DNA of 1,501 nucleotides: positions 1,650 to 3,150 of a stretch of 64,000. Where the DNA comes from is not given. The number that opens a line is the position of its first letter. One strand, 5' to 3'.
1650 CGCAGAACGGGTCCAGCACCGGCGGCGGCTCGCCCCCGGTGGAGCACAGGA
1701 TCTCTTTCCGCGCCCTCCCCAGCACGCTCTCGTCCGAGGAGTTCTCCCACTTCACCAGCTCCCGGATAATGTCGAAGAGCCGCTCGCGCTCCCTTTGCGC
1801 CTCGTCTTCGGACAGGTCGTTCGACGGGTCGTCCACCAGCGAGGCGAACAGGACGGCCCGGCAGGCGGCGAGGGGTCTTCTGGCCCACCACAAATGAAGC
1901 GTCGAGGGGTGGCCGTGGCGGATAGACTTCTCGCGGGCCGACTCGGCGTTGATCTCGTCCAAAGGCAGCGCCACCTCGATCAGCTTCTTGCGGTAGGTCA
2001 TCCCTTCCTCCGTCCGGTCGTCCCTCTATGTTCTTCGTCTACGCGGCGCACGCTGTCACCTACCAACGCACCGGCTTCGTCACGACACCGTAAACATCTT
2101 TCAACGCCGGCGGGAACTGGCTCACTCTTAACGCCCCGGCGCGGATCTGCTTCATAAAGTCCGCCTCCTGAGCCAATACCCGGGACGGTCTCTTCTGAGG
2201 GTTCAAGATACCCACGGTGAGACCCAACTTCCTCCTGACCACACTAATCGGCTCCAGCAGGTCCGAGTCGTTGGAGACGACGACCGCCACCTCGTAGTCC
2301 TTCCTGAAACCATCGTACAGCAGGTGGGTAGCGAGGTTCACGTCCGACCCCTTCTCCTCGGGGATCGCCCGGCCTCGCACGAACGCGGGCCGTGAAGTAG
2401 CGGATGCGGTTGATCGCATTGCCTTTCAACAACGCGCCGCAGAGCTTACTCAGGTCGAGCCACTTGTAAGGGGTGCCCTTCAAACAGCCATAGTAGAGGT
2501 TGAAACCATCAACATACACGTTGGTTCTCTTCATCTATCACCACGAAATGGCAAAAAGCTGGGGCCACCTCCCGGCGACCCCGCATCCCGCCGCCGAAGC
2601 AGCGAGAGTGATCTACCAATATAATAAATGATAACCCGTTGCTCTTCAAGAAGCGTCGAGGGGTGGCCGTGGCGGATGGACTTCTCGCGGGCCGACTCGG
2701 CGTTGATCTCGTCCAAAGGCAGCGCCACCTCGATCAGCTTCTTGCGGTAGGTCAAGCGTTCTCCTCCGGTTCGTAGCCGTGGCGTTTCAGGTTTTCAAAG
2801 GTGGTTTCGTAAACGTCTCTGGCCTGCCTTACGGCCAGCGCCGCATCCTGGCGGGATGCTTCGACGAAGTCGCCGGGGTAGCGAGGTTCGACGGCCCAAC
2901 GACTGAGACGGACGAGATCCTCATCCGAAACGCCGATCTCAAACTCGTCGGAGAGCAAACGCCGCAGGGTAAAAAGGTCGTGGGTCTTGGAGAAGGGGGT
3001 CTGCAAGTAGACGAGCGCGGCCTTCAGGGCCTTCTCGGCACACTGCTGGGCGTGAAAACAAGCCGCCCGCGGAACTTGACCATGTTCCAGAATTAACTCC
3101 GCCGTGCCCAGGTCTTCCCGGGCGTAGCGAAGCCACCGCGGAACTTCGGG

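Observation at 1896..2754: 105-bp near-identical direct repeat duplicates the methyltransferase 5' end and brackets a 649-bp inserted cassette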

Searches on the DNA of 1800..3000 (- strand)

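Call 8: search_rna_families(source=window, start=1800, end=3000, threshold=evalue, max_evalue=1)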
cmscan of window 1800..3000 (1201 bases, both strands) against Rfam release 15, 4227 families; matches with E-value up to 1: 0.
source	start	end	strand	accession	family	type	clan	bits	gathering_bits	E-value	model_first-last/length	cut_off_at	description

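Call 70: build_rna_model(alignment_id=A4)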
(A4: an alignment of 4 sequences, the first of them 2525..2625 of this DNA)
Model R1 built from alignment A4 (4 sequences, 106 columns); structure: RNAalifold consensus.
model positions 101; base pairs 29; branch points 2; effective number of sequences 0.94; information 0.59 bits per position. Calibrated on 0.2 Mb of random sequence (short: E-values are rough).
structure used (alignment columns):
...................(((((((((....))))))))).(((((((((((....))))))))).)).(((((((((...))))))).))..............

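Call 71: search_with_rna_model(model_id=R1, sources=[window, L001, L007, L012, L013, L014, L015, L016, L017, L018, L019, L020, L021, L022, L023, L024, L025, L026, L028, L029, L030, L031, L032, L033, L034, L035, L036, L037, L038, L039, L040, L041, L042, L043, L044, L045, L046, L047, L048, L049, L050, L051, L052, L053, L054, L055, L056, L057, L058, L059, L060, L061, L062, L063, L064, L065, L066, L067, L068, L069, L070, L071, L072, L073, L074, L075, L076, L077, L078, L079, L080, L081, L082, L083, L084, L085, L086, L087, L088, L089, L090, L091, L092, L095, L096, L002, L003, L004, L005, L006], max_evalue=1)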
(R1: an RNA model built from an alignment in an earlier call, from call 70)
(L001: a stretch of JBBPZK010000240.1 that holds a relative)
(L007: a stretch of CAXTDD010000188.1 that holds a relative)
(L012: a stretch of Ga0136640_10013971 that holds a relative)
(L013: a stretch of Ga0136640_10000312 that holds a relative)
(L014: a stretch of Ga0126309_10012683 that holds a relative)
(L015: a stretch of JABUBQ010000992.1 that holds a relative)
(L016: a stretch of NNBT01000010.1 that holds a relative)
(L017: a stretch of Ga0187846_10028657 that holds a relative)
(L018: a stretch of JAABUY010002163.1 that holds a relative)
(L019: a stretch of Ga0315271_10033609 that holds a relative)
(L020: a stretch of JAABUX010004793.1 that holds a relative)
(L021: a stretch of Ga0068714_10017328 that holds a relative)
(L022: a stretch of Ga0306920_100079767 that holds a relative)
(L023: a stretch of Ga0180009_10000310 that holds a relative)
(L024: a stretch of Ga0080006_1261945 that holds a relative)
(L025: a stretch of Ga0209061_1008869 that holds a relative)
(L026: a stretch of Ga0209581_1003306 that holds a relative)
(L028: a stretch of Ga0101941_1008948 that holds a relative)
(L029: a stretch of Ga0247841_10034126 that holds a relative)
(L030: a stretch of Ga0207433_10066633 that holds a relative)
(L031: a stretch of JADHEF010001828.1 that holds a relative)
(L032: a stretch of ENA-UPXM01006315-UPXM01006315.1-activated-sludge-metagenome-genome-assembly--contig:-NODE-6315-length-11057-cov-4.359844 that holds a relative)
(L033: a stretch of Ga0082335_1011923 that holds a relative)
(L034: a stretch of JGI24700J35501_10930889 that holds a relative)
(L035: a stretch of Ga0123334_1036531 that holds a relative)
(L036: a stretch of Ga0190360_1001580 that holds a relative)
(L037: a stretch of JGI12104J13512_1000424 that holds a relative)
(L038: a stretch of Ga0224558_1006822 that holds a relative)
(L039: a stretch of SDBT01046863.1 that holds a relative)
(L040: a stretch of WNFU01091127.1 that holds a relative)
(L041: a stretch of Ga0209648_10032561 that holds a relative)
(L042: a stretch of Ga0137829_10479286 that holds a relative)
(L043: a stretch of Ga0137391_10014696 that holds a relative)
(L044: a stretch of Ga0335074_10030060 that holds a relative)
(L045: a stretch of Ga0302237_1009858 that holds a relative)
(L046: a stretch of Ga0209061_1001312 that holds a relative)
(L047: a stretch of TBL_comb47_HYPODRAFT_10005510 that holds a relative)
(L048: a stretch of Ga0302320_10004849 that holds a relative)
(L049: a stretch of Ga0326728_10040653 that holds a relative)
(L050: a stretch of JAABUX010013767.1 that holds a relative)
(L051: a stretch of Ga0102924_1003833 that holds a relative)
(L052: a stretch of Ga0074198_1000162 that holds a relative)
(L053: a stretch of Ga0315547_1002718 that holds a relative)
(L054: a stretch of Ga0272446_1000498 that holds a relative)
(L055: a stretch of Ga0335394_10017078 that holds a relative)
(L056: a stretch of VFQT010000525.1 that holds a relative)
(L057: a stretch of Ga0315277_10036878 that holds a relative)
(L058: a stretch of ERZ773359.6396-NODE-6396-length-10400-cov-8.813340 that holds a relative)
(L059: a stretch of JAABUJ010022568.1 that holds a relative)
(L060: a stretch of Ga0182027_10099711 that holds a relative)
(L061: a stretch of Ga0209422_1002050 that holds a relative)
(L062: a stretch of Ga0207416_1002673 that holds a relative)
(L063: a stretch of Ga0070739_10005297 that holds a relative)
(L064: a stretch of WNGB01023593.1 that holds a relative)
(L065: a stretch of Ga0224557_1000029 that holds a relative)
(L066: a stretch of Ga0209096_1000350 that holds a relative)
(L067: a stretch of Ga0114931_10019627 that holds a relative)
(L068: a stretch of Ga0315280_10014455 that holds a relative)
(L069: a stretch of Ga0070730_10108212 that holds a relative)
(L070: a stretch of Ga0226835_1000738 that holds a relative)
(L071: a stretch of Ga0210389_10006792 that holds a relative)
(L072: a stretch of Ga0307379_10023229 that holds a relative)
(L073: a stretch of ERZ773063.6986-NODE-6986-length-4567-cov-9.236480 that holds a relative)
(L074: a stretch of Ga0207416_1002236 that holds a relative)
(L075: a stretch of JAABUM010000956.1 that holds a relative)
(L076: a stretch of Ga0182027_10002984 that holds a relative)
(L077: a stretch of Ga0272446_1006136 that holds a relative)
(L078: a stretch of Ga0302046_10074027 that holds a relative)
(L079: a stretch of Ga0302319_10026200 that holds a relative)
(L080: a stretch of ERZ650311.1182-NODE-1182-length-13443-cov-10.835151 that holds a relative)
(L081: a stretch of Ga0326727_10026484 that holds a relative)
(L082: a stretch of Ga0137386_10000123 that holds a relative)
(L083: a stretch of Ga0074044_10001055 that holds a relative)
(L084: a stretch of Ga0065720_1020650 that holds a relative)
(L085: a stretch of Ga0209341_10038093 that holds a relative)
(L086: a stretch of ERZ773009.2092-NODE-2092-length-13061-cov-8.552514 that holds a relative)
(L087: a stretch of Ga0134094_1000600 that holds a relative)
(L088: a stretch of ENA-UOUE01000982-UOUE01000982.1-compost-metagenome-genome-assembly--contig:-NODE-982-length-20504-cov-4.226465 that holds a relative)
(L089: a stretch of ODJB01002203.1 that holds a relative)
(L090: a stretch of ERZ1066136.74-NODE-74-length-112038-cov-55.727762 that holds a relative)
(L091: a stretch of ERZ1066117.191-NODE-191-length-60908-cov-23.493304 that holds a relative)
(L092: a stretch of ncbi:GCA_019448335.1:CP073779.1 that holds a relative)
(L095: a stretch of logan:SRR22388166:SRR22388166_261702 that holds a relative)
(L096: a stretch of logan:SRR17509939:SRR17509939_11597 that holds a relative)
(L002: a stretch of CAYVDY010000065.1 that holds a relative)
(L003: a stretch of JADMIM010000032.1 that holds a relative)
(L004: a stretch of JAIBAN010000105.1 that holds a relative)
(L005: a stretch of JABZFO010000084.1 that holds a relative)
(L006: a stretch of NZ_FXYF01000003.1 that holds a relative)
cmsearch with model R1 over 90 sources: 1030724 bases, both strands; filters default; matches with E-value up to 1: 8.
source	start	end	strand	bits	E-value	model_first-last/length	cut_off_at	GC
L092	5910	6010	+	116.3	4.8e-36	1-101/101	no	0.62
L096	5803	5903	+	115.8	7.1e-36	1-101/101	no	0.61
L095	2672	2772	+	109.4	1.1e-33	1-101/101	no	0.61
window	2525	2625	-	105.4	2.6e-32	1-101/101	no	0.55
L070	8834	8942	+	38.8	1.5e-09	1-101/101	no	0.54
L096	5812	5917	-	22.2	0.00077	1-101/101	no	0.63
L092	9104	9193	-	18.5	0.014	1-101/101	no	0.66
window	51170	51262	-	15.2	0.19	1-101/101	no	0.62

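Call 73: search_with_rna_model(model_id=R1, sources=[window, L092, L095, L096, L070], max_evalue=0.000001, make_alignment=true, show_alignments=5)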
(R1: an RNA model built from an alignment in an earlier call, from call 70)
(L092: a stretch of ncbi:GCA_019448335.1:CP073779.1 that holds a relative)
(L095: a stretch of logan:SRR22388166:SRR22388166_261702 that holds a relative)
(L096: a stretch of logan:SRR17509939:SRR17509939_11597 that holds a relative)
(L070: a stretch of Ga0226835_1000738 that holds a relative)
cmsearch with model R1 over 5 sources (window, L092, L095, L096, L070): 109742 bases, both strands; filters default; matches with E-value up to 0.000001: 5.
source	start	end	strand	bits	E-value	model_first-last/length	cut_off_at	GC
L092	5910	6010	+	116.3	5.1e-37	1-101/101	no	0.62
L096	5803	5903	+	115.8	7.6e-37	1-101/101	no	0.61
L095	2672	2772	+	109.4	1.1e-34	1-101/101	no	0.61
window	2525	2625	-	105.4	2.7e-33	1-101/101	no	0.55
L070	8834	8942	+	38.8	1.6e-10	1-101/101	no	0.54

Alignment A5: 5 matches aligned to the model, 122 columns, each read 5' to 3' on its own strand. Consensus structure (alignment columns), stored with it:
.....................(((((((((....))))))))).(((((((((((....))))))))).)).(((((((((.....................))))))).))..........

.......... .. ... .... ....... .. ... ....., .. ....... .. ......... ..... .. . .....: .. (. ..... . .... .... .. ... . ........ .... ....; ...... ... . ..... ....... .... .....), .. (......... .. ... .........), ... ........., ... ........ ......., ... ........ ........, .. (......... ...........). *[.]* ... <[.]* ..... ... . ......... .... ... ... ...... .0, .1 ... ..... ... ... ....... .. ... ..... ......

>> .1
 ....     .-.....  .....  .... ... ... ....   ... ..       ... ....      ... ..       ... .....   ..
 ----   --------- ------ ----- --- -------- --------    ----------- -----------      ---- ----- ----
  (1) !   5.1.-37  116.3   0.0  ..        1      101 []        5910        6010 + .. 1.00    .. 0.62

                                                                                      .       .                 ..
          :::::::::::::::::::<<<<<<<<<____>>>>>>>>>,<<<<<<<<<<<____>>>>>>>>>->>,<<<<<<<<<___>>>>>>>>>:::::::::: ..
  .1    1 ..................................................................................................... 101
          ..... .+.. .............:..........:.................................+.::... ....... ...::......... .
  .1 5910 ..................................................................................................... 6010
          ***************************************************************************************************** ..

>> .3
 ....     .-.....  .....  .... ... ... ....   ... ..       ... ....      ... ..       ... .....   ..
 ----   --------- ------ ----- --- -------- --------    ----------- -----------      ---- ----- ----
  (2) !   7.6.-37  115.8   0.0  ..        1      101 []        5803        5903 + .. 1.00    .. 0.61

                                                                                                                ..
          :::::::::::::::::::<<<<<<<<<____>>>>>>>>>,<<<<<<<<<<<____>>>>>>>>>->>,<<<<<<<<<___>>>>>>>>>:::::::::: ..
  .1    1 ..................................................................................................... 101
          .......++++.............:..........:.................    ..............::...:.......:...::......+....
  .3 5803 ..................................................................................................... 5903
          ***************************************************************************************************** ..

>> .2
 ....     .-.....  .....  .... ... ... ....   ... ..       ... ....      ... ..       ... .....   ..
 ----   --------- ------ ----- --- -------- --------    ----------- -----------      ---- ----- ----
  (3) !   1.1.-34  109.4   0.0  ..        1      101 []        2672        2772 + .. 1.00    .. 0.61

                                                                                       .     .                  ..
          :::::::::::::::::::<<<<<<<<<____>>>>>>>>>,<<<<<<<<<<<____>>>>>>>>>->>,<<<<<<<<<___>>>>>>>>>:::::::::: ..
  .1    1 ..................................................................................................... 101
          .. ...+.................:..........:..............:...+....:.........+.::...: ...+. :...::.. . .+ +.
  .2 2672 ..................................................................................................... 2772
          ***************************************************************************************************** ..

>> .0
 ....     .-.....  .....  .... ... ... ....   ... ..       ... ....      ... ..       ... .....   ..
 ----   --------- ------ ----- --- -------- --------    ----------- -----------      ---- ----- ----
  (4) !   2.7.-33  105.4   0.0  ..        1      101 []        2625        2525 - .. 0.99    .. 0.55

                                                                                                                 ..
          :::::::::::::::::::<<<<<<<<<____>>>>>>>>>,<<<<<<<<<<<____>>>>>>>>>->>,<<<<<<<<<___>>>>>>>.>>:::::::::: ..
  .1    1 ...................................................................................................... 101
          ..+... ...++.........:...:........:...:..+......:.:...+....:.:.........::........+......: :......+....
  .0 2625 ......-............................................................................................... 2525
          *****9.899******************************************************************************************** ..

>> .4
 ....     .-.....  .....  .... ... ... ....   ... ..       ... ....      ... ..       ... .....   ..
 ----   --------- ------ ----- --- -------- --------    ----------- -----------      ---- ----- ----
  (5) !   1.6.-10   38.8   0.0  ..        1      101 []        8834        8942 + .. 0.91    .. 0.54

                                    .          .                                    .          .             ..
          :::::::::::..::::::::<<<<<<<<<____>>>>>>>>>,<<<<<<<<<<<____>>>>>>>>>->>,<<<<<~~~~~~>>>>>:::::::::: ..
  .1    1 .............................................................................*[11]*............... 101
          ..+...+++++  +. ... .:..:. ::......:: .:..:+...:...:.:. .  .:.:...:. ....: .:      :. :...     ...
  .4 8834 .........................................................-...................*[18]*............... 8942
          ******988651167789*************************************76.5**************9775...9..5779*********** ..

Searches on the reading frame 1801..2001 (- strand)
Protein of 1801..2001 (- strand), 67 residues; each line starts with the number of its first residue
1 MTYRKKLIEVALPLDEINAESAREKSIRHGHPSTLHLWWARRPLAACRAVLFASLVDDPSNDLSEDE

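Call 59: search_dna_similar(query=window:1801-2001:-, collection=plasmids, mode=protein, max_evalue=0.001, max_rows=60)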
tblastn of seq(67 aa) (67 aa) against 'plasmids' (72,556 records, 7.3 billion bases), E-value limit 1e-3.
Records with a match: 84; places in all: 91; records where one place covers at least 80% of the query: 79.
Best place of each record, by identity: 90-95% 2; 80-90% 27; 60-80% 34; <60% 21.
By first word of the organism name: Rhodococcus 16; Thermus 16; Planktothrix 4; Aminobacter 3; Rhizobium 2; Tolypothrix 2; Bradyrhizobium 2; Arthrobacter 2; Geminocystis 2; Candidatus 2; and 29 more.
By predicted mobility (MOB-suite, as given by PLSDB): non-mobilizable 54; mobilizable 17; conjugative 13.
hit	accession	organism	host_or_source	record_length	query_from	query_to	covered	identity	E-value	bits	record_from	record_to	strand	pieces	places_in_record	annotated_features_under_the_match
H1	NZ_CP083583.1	Kovacikia minuta CCNUW1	cell culture,fresh water lake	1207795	1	61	91%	90.2%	2e-28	111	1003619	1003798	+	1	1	record has no annotation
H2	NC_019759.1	Gloeocapsa sp. PCC 7428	-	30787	3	61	88%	91.5%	1e-29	115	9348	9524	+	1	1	DUF1156 domain-containing protein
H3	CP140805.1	Rhizobium johnstonii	Trifolium pratense,whole organism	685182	3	61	88%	88.1%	3e-28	111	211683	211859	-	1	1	DUF1156 domain-containing protein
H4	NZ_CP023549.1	Rhodobacter sp. CZR27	cell culture,paddy soil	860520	1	61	91%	85.2%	2e-28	111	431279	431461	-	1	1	DUF1156 domain-containing protein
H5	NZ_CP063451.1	Rhodococcus pyridinivorans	oil-polluted soil,Libyan oil-polluted ...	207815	4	61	87%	89.7%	3e-20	89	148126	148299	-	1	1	DUF1156 domain-containing protein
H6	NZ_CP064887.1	Tolypothrix sp. PCC 7601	Fresh water sample,Fresh water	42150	1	61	91%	83.6%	4e-28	110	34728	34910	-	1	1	DUF1156 domain-containing protein | hypothetical protein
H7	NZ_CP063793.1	Tolypothrix sp. PCC 7712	Soil sample,soil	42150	1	61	91%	83.6%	4e-28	110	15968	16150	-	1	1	DUF1156 domain-containing protein | hypothetical protein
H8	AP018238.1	Microchaete diplosiphon NIES-3275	-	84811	1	61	91%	83.6%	4e-28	110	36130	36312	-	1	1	hypothetical protein (x2)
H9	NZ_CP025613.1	Niveispirillum cyanobacteriorum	sing cell,cyanobacterial aggregates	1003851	4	61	87%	87.9%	3e-27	108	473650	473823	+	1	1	none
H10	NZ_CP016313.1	Thermus brockianus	whole organism,environmental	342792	5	67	94%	81.0%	6e-19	85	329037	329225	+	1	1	DUF1156 domain-containing protein | Fic family protein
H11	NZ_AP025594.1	Thermus brockianus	-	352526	5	67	94%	81.0%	6e-19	85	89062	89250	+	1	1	DUF1156 domain-containing protein | Fic family protein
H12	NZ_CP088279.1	Bradyrhizobium barranii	Glycine max cv. AC Glengarry,cell ...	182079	3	61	88%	84.7%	9e-28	110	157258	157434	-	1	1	DUF1156 domain-containing protein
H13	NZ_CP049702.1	Bradyrhizobium barranii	Glycine max cv. AC Glengarry,cell ...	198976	3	61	88%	84.7%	9e-28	110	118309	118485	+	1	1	DUF1156 domain-containing protein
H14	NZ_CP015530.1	Rhodococcus sp. WB1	soil,PCBs contaminated soil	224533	4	61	87%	86.2%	1e-26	106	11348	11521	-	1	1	DUF1156 domain-containing protein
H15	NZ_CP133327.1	Rhodococcus sp. DN22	-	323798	4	61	87%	86.2%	5e-19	85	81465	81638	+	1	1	DUF1156 domain-containing protein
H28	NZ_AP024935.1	Thermus thermophilus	-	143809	5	67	94%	77.8%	3e-25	103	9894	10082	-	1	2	DUF1156 domain-containing protein | hypothetical protein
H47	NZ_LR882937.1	Planktothrix agardhii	-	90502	1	63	94%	68.3%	3e-20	89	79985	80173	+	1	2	DUF1156 domain-containing protein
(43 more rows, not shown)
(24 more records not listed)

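Call 60: get_annotated_region(hit=H28, flank=9000)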
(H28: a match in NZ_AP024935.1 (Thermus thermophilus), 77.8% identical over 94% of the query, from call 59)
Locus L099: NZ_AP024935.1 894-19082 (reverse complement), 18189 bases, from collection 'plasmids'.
description: Thermus thermophilus strain AA3-7 plasmid pAA3-7c, complete sequence
organism: Thermus thermophilus (NCBI taxid 274)
taxonomy: Bacteria; Deinococcota; Deinococci; Thermales; Thermaceae; Thermus; Thermus thermophilus
host: -; source: -; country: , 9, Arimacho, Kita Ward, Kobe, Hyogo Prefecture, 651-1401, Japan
typing (MOB-suite, as given by PLSDB): non-mobilizable; mating-pair formation MPF_T
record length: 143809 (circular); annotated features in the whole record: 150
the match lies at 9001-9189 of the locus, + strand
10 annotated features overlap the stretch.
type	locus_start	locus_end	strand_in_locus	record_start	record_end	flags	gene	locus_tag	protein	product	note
CDS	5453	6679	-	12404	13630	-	-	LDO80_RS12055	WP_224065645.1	hypothetical protein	-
CDS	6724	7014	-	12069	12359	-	-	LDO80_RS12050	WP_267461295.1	C-terminal helicase domain-containing protein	-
CDS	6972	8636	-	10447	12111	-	-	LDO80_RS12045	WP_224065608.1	SNF2-related protein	-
CDS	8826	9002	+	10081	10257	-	-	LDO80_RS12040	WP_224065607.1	hypothetical protein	-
CDS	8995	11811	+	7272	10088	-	-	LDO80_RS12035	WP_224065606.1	DUF1156 domain-containing protein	-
CDS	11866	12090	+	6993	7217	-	-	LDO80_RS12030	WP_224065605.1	type II toxin-antitoxin system HicB family antitoxin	-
CDS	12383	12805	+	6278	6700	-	-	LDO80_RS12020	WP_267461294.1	helix-turn-helix transcriptional regulator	-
CDS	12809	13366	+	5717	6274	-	-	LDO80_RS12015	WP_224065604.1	helix-turn-helix domain-containing protein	-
CDS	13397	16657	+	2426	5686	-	-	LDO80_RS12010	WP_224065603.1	Swt1 family HEPN domain-containing protein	-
CDS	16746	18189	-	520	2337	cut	-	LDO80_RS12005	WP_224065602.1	phospholipase D-like domain-containing protein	-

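Call 61: get_annotated_region(hit=H47, flank=9000)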
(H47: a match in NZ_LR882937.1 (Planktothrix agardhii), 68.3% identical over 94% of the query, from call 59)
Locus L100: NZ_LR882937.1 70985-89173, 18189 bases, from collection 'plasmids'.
description: Planktothrix agardhii strain NIVA-CYA126/8 plasmid p3
organism: Planktothrix agardhii (NCBI taxid 1160)
taxonomy: Bacteria; Cyanobacteriota; Cyanophyceae; Oscillatoriales; Microcoleaceae; Planktothrix; Planktothrix agardhii
host: -; source: -; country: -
typing (MOB-suite, as given by PLSDB): non-mobilizable
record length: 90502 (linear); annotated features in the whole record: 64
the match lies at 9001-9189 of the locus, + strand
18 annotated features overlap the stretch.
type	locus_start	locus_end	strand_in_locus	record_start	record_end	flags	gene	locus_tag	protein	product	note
CDS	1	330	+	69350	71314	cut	-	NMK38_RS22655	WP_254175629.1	HsdR family type I site-specific deoxyribonuclease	GO:0009307 - DNA restriction-modification system [Evidence IEA]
CDS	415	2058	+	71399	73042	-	-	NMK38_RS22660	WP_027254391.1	IS1634 family transposase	-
CDS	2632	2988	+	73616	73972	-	-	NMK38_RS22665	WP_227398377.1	hypothetical protein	-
CDS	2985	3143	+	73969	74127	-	-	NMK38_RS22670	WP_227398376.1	hypothetical protein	-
CDS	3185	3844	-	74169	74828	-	-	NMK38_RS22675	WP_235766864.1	site-specific integrase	GO:0015074 - DNA integration [Evidence IEA]; GO:0006310 - DNA recombination [Evidence IEA]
CDS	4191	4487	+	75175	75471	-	-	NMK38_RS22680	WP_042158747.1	HNH endonuclease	-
CDS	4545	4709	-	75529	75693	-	-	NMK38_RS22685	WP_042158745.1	ssl1498 family light-harvesting-like protein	-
CDS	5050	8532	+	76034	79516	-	-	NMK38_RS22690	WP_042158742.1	helicase-related protein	-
CDS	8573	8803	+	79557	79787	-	-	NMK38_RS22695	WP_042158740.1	hypothetical protein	-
CDS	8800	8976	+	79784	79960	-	-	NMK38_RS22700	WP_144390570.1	type II toxin-antitoxin system VapC family toxin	-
CDS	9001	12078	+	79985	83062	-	-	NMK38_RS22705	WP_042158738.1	DUF1156 domain-containing protein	-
CDS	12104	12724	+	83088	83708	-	-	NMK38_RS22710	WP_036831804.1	type I restriction endonuclease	GO:0006304 - DNA modification [Evidence IEA]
CDS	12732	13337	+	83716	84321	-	-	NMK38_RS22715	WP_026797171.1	Uma2 family endonuclease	-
CDS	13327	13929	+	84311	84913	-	-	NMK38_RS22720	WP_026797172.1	hypothetical protein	-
CDS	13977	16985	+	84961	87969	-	-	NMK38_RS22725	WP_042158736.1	DUF499 domain-containing protein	-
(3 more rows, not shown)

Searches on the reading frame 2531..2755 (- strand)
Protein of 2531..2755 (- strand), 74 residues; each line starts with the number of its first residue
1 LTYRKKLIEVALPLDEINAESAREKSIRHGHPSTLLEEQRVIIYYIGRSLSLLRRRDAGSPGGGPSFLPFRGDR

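Call 6: search_protein_families(library=pfam, proteins=[window:2531-2755:-], max_evalue=0.01)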
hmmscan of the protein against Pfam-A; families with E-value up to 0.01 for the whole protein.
window:2531-2755:- (74 aa): 1 family
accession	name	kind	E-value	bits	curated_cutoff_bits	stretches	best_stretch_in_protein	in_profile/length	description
PF06634.17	DUF1156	-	8.4e-08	32.7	24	1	11-35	1-26/73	Protein of unknown function (DUF1156)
